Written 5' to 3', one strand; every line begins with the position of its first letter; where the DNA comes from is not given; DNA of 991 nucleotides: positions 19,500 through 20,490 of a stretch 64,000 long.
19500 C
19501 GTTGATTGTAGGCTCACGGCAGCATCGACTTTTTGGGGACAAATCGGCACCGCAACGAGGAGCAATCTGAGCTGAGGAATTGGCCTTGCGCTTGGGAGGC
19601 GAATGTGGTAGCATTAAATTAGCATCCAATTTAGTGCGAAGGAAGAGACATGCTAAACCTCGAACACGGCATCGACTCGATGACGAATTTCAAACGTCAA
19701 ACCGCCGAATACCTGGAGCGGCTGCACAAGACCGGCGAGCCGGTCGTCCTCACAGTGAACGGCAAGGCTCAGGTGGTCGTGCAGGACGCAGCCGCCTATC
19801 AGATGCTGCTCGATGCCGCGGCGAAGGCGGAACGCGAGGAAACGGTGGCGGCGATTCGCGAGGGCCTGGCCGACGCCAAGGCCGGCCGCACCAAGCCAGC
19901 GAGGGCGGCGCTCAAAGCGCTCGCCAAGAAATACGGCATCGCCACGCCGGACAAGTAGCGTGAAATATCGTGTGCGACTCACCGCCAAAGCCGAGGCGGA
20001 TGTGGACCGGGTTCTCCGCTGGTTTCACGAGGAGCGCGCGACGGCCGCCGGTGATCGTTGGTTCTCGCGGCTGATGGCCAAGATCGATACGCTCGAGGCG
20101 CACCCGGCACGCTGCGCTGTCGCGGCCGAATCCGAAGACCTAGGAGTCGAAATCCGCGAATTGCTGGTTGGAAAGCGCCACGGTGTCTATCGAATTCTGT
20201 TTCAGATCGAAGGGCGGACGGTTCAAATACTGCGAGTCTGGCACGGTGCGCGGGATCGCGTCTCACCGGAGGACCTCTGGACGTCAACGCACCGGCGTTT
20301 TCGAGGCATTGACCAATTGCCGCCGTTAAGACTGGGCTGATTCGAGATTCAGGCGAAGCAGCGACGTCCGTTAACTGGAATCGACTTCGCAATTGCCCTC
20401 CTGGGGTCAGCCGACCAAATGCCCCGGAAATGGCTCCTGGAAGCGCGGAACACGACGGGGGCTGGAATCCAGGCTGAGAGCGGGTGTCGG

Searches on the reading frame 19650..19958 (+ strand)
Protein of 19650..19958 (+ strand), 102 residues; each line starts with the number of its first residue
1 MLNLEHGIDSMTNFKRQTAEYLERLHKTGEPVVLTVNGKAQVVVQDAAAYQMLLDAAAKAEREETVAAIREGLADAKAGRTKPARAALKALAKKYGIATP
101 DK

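Call 72: search_protein_families(library=pfam, proteins=[window:19650-19958:+], max_evalue=0.01)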
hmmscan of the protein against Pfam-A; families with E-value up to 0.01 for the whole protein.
window:19650-19958:+ (102 aa): 1 family
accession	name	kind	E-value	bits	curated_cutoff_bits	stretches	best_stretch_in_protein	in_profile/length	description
PF02604.26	PhdYeFM_antitox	-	4.5e-10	39.6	29.8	1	10-76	5-71/74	Antitoxin Phd_YefM, type II toxin-antitoxin system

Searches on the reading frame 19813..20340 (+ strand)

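Call 72: search_protein_families(library=pfam, proteins=[window:19813-20340:+], max_evalue=0.01)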
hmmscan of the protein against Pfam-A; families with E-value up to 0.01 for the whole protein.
window:19813-20340:+ (175 aa): 1 family
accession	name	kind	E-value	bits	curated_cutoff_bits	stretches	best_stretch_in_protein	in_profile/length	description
PF05016.21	ParE_toxin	-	5.2e-12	46.6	23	1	54-148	1-88/89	ParE toxin of type II toxin-antitoxin system, parDE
